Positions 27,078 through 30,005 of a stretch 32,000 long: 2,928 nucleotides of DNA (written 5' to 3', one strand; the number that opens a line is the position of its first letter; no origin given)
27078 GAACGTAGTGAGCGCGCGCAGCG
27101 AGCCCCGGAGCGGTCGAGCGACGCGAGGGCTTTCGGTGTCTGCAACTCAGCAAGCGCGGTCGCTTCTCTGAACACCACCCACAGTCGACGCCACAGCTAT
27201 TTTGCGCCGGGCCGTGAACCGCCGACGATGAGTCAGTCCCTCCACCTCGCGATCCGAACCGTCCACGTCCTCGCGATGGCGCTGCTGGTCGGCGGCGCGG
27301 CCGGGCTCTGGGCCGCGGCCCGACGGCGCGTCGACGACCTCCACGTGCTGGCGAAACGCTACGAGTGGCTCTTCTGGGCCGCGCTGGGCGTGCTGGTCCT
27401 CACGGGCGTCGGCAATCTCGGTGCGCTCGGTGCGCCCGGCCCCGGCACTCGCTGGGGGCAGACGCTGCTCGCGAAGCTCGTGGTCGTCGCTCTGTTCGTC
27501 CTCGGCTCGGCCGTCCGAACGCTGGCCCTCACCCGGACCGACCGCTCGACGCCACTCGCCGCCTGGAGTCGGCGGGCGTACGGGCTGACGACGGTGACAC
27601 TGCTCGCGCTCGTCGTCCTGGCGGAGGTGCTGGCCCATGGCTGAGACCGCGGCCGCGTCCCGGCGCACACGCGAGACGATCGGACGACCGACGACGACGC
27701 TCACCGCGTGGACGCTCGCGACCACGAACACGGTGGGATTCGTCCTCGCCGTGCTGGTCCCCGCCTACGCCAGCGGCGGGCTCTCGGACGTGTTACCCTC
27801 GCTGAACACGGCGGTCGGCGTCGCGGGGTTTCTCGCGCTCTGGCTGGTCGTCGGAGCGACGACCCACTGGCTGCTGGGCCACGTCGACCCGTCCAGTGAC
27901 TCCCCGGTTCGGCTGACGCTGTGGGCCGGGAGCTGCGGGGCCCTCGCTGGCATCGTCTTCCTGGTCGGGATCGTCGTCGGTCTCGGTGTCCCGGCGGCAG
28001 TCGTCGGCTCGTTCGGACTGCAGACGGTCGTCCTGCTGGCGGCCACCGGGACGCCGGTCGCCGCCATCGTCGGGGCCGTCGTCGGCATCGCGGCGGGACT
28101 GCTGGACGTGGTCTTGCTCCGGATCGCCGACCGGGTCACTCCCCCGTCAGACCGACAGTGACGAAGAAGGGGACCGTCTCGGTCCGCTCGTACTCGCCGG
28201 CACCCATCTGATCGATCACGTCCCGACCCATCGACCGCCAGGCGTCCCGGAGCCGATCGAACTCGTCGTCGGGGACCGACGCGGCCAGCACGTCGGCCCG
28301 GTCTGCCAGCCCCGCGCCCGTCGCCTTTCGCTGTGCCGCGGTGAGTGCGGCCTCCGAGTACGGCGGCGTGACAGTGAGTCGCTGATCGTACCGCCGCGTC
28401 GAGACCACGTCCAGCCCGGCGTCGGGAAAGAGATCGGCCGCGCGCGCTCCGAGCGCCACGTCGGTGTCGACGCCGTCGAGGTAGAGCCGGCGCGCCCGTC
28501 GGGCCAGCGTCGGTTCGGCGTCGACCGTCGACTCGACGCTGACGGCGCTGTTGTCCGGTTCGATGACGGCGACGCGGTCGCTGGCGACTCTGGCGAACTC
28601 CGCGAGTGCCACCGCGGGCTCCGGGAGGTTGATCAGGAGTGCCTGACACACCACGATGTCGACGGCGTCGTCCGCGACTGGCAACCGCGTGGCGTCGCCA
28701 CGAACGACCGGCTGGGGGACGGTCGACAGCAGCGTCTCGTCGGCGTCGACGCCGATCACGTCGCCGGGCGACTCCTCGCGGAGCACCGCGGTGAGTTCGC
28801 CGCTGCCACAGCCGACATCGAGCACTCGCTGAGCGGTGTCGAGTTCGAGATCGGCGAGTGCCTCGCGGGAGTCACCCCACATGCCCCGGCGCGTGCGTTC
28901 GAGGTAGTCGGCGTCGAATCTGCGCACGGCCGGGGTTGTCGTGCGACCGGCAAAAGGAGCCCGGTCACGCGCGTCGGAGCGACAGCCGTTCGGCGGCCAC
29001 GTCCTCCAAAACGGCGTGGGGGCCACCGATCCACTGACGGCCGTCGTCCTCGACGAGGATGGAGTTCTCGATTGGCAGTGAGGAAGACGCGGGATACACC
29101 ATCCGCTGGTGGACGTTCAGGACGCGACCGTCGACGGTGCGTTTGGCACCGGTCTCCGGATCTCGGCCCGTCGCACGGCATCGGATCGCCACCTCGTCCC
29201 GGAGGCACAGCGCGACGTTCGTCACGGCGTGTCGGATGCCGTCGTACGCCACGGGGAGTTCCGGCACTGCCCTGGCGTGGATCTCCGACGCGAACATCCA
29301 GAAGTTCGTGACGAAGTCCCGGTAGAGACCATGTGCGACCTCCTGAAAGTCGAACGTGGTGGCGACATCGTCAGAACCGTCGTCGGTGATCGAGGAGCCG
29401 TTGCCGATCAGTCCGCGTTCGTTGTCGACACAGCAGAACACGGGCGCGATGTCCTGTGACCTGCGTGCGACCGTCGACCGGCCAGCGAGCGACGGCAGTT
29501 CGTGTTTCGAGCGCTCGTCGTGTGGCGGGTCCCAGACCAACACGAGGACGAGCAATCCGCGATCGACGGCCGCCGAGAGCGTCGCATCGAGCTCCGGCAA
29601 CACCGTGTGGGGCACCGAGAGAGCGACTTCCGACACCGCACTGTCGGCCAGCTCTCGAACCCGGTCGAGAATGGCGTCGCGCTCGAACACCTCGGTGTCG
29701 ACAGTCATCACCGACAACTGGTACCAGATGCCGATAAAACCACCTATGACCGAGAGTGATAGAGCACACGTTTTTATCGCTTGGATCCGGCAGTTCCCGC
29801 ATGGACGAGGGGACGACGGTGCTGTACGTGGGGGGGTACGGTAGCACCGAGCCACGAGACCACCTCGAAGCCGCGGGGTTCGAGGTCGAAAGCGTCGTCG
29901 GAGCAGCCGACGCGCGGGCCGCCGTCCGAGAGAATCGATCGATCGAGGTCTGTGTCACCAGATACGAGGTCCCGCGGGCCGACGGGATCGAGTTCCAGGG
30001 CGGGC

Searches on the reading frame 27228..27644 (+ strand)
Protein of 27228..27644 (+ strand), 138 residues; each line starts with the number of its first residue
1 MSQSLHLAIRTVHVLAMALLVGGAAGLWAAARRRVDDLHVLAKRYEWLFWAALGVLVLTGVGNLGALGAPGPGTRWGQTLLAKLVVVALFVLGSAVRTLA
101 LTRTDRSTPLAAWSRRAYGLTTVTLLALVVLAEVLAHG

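Call 16: search_protein_families(library=pfam, proteins=[window:27228-27644:+], max_evalue=0.01)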
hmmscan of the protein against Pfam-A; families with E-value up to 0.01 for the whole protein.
window:27228-27644:+ (138 aa): 1 family
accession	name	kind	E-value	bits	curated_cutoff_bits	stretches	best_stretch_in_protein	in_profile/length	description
PF05425.18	CopD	-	5.1e-09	36.9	32.1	1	42-134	4-104/105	Copper resistance protein D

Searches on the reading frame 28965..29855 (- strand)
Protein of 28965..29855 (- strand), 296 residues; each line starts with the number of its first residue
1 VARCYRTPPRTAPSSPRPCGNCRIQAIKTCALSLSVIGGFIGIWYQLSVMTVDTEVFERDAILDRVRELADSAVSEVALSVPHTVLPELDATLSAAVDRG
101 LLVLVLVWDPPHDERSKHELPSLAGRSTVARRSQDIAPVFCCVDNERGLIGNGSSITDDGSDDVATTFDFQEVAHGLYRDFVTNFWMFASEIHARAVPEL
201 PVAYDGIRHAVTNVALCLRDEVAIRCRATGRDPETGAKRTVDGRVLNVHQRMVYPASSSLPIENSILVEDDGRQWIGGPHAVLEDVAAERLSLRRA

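Call 16: search_protein_families(library=pfam, proteins=[window:28965-29855:-], max_evalue=0.01)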
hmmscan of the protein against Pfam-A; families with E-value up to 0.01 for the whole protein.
window:28965-29855:- (296 aa): 1 family
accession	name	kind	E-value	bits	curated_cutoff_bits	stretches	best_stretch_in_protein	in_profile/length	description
PF11495.14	Regulator_TrmB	-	8.5e-38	130.3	22.2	1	58-295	7-232/233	Archaeal transcriptional regulator TrmB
